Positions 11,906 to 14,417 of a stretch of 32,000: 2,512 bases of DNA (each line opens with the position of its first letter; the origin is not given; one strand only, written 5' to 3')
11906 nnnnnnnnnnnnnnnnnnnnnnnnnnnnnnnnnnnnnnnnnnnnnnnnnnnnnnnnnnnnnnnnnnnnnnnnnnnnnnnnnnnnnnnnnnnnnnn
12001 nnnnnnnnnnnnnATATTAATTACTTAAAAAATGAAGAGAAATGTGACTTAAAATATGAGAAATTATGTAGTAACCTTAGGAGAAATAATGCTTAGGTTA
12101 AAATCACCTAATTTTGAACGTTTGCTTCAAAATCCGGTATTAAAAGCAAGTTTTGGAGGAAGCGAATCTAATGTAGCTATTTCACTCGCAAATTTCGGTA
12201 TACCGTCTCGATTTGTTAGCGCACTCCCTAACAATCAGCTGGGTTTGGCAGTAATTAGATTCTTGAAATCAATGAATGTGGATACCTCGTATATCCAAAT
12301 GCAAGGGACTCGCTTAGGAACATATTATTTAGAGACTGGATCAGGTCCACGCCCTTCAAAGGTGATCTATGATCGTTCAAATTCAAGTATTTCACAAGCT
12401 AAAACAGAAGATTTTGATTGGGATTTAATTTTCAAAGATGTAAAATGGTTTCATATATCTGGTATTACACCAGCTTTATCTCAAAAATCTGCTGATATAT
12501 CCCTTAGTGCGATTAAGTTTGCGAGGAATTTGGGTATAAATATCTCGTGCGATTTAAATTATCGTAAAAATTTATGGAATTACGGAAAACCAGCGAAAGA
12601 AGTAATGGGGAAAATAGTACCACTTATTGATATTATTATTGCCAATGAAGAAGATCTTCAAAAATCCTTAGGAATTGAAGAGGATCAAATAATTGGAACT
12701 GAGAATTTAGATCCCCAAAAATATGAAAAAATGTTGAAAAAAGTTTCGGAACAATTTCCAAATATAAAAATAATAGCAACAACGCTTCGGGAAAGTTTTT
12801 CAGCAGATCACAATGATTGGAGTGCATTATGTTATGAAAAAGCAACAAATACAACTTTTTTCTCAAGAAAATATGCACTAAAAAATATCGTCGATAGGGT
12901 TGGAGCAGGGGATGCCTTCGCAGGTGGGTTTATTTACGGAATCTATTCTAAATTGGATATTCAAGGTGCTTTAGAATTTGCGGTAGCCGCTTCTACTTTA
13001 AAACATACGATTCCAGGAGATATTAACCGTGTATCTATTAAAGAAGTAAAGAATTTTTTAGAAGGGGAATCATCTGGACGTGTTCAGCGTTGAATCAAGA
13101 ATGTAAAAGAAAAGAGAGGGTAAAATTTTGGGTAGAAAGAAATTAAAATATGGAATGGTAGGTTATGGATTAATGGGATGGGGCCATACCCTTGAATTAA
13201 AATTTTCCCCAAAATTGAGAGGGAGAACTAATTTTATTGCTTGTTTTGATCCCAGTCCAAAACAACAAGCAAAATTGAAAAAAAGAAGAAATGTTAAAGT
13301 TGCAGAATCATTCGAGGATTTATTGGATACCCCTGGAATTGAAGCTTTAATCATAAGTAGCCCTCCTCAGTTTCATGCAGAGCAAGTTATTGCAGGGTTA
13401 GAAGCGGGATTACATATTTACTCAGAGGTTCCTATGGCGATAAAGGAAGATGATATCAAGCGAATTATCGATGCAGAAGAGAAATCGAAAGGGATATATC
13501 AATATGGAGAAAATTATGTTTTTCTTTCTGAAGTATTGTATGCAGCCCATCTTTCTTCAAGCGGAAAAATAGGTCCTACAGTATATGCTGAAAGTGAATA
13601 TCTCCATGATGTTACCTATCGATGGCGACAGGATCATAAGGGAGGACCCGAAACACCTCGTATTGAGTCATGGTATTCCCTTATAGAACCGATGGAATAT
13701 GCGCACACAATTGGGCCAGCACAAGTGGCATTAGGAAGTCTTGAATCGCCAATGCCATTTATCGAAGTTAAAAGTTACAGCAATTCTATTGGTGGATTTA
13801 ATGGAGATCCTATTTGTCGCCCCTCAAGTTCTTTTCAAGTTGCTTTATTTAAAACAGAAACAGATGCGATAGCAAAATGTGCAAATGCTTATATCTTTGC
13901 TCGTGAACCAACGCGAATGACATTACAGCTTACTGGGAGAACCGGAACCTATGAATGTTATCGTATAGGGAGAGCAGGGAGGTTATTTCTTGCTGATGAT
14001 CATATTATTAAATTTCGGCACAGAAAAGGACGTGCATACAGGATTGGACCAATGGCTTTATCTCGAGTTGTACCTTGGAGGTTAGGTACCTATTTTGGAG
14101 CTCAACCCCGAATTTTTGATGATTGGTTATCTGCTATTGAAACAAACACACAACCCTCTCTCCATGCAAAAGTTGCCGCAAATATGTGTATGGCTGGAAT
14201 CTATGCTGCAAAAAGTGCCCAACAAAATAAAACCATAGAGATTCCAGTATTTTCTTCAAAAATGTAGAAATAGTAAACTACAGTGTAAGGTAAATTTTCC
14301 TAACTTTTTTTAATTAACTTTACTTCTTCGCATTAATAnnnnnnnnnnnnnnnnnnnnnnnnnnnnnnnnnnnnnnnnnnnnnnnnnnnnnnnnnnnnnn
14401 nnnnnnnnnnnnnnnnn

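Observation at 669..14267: KDG/KDPG sugar-acid island organised like a bacterial uronate-polysaccharide utilisation locus, in an apparently archaeal genome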

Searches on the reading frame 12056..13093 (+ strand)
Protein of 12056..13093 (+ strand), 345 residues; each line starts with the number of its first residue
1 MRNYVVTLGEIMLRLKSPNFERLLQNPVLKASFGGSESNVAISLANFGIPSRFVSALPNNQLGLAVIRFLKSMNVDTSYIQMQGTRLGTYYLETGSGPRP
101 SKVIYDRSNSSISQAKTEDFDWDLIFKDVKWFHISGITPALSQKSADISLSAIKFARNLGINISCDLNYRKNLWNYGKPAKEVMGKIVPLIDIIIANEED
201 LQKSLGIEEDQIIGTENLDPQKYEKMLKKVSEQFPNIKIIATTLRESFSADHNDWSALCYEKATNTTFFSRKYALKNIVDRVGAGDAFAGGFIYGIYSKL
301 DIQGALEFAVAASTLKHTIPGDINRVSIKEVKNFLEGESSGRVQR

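Call 4: search_protein_families(library=pfam, proteins=[window:12056-13093:+], max_evalue=0.01)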
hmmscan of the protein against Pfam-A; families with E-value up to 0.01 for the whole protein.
window:12056-13093:+ (345 aa): 1 family
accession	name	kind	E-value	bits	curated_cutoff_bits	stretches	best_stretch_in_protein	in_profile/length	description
PF00294.29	PfkB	-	4.4e-35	121.9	25.8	1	4-324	3-297/302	pfkB family carbohydrate kinase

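Call 5: search_protein_families(library=ncbifam, proteins=[window:12056-13093:+], max_evalue=0.01)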
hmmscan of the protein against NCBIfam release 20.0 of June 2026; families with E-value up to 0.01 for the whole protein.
window:12056-13093:+ (345 aa): 20 families
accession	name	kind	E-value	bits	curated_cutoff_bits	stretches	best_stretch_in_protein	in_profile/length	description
NF041633.1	trifunc_aldol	exception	5.5e-133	444.4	700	1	4-345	243-580/580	KHG/KDPG aldolase/sugar kinase fusion protein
NF041332.1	KDG_KDGal_kin_Halo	equivalog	1.2e-68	231.9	440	1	5-345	4-320/320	bifunctional 2-dehydro-3-deoxygluconokinase/2-dehydro-3-deoxygalactonokinase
NF040938.1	KDG_KDGal_kin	equivalog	3.4e-35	121.6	400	1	5-336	1-304/305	bifunctional 2-dehydro-3-deoxygluconokinase/2-dehydro-3-deoxygalactonokinase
TIGR04382.1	myo_inos_iolC_N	equivalog_domain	3e-30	105.6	300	1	5-315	4-288/309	5-dehydro-2-deoxygluconokinase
NF006957.1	PRK09434.1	equivalog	3.1e-16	59.7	450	1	32-303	25-267/302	fructokinase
NF052444.1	DhDoxglucKinKdgK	equivalog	4.8e-15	55.7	400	1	7-203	5-201/303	2-dehydro-3-deoxygluconokinase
NF041134.1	R1P_kin_Thcocales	equivalog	2.2e-13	50.3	500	2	11-206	14-183/291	ADP-dependent ribose-1-phosphate kinase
NF053626.1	RibKinHalex1628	equivalog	3.6e-13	49.7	330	2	277-336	231-292/293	ATP-dependent ribose-1-phosphate kinase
NF049991.1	TagKinase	equivalog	3.3e-12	45.8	420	2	5-211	10-215/321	tagatose kinase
NF047869.1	myo_kin_aldol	exception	4.3e-12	45.2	600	1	7-181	11-184/586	bifunctional 5-dehydro-2-deoxygluconokinase/5-dehydro-2-deoxyphosphogluconate aldolase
TIGR02152.1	D_ribokin_bact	equivalog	1.2e-11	44.5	299.65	2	179-316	163-280/298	ribokinase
NF008353.0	PRK11142.1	equivalog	7e-10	38.9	341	1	277-336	244-304/307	ribokinase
NF007321.0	PRK09813.1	equivalog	2.5e-09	37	247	2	266-313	204-253/261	fructoselysine 6-kinase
TIGR03168.1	1-PFK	subfamily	2.9e-08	33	216.4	1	273-329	238-296/305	hexose kinase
TIGR03828.1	pfkB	equivalog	6e-08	32.1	292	1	274-321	239-286/305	1-phosphofructokinase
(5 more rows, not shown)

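Call 94: find_homologous_proteins(query=window:12056-13093:+, max_evalue=1e-10)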
Query window:12056-13093:+ (345 aa): 8000 proteins with E <= 1e-10 among 8000 candidates; the best 120 are listed.
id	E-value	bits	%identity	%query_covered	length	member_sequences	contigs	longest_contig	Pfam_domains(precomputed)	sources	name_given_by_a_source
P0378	1.6e-225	765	100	100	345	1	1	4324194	PF00294.30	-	-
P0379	1.5e-191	654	84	100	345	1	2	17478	PF00294.30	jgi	-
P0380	2.0e-190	650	85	100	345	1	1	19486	PF00294.30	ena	-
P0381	4.3e-188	642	82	100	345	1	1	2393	PF00294.30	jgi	-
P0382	2.5e-185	633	81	100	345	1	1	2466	PF00294.30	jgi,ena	-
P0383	1.7e-183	627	81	100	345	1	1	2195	PF00294.30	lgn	-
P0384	4.5e-183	626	81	100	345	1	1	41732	PF00294.30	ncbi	-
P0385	1.6e-182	624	81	100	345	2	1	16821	PF00294.30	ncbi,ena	-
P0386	2.0e-178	610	81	97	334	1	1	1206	PF00294.30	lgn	-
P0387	9.6e-149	513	65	99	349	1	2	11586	PF00294.30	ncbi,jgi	ncbi:MAG: PfkB family carbohydrate kinase [Promethearchaeota archaeon]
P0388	7.8e-144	497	64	97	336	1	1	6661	PF00294.30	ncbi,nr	ncbi:MAG: sugar kinase, partial [archaeon]|nr:sugar kinase [archaeon]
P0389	7.3e-142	490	63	100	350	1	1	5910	PF00294.30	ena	-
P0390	5.7e-141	487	62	100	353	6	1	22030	PF00294.30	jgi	-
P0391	4.8e-140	484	63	99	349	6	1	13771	PF00294.30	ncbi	ncbi:MAG: PfkB family carbohydrate kinase [Candidatus Hodarchaeota archaeon]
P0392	5.9e-140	484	64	100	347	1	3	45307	PF00294.30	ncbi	ncbi:MAG: PfkB family carbohydrate kinase [Promethearchaeota archaeon]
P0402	2.9e-136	472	62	100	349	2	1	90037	PF00294.30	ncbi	ncbi:MAG: PfkB family carbohydrate kinase [Candidatus Sigynarchaeota archaeon]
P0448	1.6e-122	427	55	99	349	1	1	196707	PF00294.30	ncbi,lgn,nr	ncbi:MAG: sugar kinase [Candidatus Lokiarchaeota archaeon]|nr:sugar kinase [Candidatus Lokiarchaeota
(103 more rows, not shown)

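Call 95: find_encoding_contigs(protein=P0402, flank=9000, max_places=1)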
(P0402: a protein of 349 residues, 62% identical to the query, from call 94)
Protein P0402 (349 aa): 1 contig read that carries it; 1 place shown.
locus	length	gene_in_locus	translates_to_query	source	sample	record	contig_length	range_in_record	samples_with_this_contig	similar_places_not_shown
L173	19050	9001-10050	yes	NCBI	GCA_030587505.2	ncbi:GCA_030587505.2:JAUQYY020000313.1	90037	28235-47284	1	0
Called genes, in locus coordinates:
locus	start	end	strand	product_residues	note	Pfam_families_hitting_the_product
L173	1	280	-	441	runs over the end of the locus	PF00890:FAD_binding_2 (faint), PF01266:DAO (faint), PF01494:FAD_binding_3 (weak), PF12831:FAD_oxidored (faint), PF13450:NAD_binding_8 (faint)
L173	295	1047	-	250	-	PF03009:GDPD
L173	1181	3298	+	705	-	-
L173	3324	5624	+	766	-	PF07940:Hepar_II_III_C (weak)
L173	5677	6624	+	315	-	PF02492:cobW, PF07683:CobW_C (weak)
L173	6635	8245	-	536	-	-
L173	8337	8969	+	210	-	PF01081:Aldolase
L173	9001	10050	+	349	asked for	PF00294:PfkB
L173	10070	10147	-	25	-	PF02810:SEC-C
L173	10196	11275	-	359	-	PF13432:TPR_16 (faint), PF24885:TPR_NPHP3 (faint), PF25058:ARM_TT21 (faint), PF10952:DUF2753 (faint), PF13424:TPR_12, PF00515:TPR_1 (weak), PF07719:TPR_2 (weak), PF13424:TPR_12, +10 more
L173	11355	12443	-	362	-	-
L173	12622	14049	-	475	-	PF02310:B12-binding, PF04055:Radical_SAM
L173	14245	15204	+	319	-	PF00025:Arf, PF00071:Ras, PF01926:MMR_HSR1, PF04670:Gtr1_RagA, PF08477:Roc, PF09439:SRPRB (weak), PF00503:G-alpha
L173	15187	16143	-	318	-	-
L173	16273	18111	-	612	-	PF22666:Glyco_hydro_2_N2, PF02837:Glyco_hydro_2_N, PF00703:Glyco_hydro_2, PF02836:Glyco_hydro_2_C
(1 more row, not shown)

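Call 96: find_encoding_contigs(protein=P0448, flank=9000, max_places=1)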
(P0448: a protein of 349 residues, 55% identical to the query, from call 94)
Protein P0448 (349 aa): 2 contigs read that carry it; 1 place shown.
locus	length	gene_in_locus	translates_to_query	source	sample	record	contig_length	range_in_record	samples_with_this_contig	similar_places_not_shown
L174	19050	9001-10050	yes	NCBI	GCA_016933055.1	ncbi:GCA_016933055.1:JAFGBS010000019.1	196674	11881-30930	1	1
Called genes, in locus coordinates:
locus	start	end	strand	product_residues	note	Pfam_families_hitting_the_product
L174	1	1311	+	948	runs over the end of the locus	PF00989:PAS (weak), PF08448:PAS_4, PF13188:PAS_8 (faint), PF13426:PAS_9 (weak), PF02518:HATPase_c, PF00072:Response_reg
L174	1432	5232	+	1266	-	PF13188:PAS_8 (faint), PF00989:PAS, PF13426:PAS_9 (weak), PF08448:PAS_4, PF01590:GAF (faint), PF13185:GAF_2, PF02518:HATPase_c, PF00072:Response_reg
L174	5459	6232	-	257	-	PF13248:Zn_ribbon_3 (faint)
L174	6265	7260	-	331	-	PF00586:AIRS, PF02769:AIRS_C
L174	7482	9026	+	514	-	-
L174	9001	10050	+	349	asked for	PF00294:PfkB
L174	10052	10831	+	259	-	PF00106:adh_short, PF08659:KR (weak), PF13561:adh_short_C2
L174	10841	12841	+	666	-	-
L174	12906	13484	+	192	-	PF00025:Arf (weak), PF00071:Ras, PF08477:Roc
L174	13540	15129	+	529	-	PF00899:ThiF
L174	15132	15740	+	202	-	PF00702:Hydrolase, PF12710:HAD (weak), PF13419:HAD_2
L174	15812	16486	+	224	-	PF00011:HSP20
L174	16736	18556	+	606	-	-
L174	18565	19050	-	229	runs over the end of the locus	-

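Call 97: find_encoding_contigs(protein=P0392, flank=9000, max_places=1)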
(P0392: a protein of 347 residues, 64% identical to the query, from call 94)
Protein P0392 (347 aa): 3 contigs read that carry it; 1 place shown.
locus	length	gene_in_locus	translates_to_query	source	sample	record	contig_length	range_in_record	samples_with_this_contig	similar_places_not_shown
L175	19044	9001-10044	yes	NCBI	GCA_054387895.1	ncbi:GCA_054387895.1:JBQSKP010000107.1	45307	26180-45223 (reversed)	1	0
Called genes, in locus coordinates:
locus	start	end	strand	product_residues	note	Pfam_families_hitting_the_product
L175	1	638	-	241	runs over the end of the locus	PF02775:TPP_enzyme_C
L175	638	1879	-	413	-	PF01855:POR_N, PF02780:Transketolase_C, PF17147:PFOR_II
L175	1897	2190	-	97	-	PF12838:Fer4_7 (faint), PF13187:Fer4_9 (faint), PF12797:Fer4_2 (faint), PF13237:Fer4_10 (faint), PF14697:Fer4_21 (faint), PF25160:LdpA_Fe-S-bd (weak), PF12837:Fer4_6, PF00037:Fer4, +1 more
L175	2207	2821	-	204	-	PF01558:POR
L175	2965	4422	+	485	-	PF01189:Methyltr_RsmB-F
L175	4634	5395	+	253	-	-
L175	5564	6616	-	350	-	PF00106:adh_short (faint), PF04321:RmlD_sub_bind, PF01073:3Beta_HSD, PF01370:Epimerase, PF02719:Polysacc_synt_2 (weak), PF16363:GDP_Man_Dehyd, PF07993:NAD_binding_4 (weak)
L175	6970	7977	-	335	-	PF01408:GFO_IDH_MocA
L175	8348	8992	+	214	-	PF01081:Aldolase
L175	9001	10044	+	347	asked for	PF00294:PfkB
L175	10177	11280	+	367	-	PF01555:N6_N4_Mtase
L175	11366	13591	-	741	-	PF13855:LRR_8 (weak), PF12799:LRR_4 (faint)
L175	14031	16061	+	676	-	PF00111:Fer2, PF17650:RACo_linker, PF17651:Raco_middle, PF14574:RACo_C_ter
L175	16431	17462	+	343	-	PF01555:N6_N4_Mtase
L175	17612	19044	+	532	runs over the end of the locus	PF12706:Lactamase_B_2 (weak), PF07521:RMMBL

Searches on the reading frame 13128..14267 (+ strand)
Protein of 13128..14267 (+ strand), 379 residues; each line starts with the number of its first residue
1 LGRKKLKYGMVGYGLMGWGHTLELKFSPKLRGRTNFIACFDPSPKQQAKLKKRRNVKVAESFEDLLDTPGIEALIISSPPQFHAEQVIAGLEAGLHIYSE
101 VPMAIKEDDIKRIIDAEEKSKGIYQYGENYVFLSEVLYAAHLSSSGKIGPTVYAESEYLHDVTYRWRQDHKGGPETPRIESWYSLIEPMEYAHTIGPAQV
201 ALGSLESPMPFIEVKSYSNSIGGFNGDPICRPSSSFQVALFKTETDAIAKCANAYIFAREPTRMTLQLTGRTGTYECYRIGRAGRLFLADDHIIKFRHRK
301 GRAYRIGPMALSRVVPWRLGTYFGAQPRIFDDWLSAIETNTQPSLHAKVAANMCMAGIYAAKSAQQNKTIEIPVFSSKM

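Call 4: search_protein_families(library=pfam, proteins=[window:13128-14267:+], max_evalue=0.01)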
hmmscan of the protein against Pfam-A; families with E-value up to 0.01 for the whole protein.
window:13128-14267:+ (379 aa): 1 family
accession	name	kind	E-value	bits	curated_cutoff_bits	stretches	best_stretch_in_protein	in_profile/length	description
PF01408.29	GFO_IDH_MocA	-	1.6e-18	68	24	1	6-127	1-119/120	Oxidoreductase family, NAD-binding Rossmann fold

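Call 5: search_protein_families(library=ncbifam, proteins=[window:13128-14267:+], max_evalue=0.01)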
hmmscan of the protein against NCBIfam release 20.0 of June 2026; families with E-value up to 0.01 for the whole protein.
window:13128-14267:+ (379 aa): 7 families
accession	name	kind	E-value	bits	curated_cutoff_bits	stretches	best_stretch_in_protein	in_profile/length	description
TIGR04380.1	myo_inos_iolG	equivalog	1.2e-17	63.8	355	1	5-150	1-144/330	inositol 2-dehydrogenase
NF052479.1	LevoglcsnDh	equivalog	6.3e-12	44.9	650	1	4-162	2-165/386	levoglucosan dehydrogenase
NF040723.1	UDP-GlcNAcDh_Arch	equivalog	4.6e-09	36.2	450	1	6-154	1-144/302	UDP-N-acetylglucosamine 3-dehydrogenase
NF008607.0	PRK11579.1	subfamily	1.5e-08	34.1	330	1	12-173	6-170/346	oxidoreductase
NF052679.1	InsChiInosDhIolG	equivalog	1.7e-08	33.9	540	1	6-125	3-122/343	bifunctional inositol 2-dehydrogenase/D-chiro-inositol 1-dehydrogenase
NF007574.0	PRK10206.1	equivalog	8.5e-05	21.7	352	1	40-171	35-163/345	oxidoreductase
NF058563.1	BT_2159_fam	equivalog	0.00057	19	650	1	7-123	2-115/350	disaccharide 3-dehydrogenase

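Call 56: search_solved_structures(query=window:13128-14267:+, max_evalue=0.001)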
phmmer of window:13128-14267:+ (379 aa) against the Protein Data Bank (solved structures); distinct sequences matched with E-value up to 0.001: 55.
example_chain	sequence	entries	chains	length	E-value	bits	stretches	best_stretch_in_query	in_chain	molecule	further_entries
7xr9_A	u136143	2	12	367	2e-11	46.8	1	2-156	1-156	DgpA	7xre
4fb5_A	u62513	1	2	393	4.7e-11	45.6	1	4-157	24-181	Probable oxidoreductase protein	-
7wzd_A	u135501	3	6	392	7.3e-11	45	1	14-169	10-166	4,5-dihydroxyphthalate dehydrogenase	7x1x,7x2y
3ec7_A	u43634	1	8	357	7.6e-11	44.9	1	5-154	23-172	Putative Dehydrogenase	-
4n54_A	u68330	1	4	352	1e-10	44.5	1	2-153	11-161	Inositol dehydrogenase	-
3moi_A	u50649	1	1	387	1.3e-10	44.2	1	11-122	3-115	Probable dehydrogenase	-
4mkx_A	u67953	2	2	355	1.4e-10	44.1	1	2-153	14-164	Inositol dehydrogenase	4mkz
3cea_A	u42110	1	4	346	1.4e-10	44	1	3-155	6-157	Myo-inositol 2-dehydrogenase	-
3e18_A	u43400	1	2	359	5.2e-10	42.1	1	2-157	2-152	oxidoreductase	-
6jw6_A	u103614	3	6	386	1.1e-09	41.1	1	6-142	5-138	Dehydrogenase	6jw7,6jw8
6z3c_AAA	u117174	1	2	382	1.9e-09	40.3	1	10-156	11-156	Gfo/Idh/MocA family oxidoreductase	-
6z3b_A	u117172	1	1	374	2e-09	40.2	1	10-156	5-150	Gfo/Idh/MocA family oxidoreductase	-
6z3b_B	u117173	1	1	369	2.3e-09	40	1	11-156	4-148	Gfo/Idh/MocA family oxidoreductase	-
6a3f_A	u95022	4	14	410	2.4e-09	40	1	5-161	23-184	Putative dehydrogenase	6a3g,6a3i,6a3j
4gqa_A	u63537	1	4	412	2.1e-08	36.8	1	5-152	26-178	NAD binding Oxidoreductase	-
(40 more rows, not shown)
